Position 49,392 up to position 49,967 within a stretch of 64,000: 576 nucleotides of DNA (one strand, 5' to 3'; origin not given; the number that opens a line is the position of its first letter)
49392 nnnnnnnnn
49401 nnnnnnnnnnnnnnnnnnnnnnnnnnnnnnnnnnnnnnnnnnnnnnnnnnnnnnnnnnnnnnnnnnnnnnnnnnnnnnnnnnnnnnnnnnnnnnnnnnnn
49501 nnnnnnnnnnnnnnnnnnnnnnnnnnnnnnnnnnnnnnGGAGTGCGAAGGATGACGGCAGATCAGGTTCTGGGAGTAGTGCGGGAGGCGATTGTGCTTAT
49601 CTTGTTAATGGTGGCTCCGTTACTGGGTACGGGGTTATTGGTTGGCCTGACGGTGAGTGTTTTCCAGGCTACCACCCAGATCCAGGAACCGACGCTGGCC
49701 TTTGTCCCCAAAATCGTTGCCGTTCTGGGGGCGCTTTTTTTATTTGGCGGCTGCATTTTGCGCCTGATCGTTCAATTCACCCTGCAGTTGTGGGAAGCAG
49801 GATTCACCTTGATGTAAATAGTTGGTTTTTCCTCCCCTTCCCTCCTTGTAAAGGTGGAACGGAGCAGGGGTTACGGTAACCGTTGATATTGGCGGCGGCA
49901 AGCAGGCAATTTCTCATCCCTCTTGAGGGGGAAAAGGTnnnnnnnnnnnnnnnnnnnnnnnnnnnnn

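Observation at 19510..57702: Complete c-di-GMP circuit embedded in the motility regulon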

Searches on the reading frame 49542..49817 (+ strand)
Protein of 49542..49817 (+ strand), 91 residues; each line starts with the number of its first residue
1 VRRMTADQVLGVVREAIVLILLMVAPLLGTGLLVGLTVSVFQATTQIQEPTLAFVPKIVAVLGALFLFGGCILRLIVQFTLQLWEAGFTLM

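Call 70: search_protein_families(library=pfam, proteins=[window:49542-49817:+], max_evalue=0.01)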
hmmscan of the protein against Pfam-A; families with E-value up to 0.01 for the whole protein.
window:49542-49817:+ (91 aa): 1 family
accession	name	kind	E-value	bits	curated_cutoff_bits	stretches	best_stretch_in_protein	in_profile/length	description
PF01313.24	Bac_export_3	-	3.7e-26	91.3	25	1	8-80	1-73/74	Bacterial export proteins, family 3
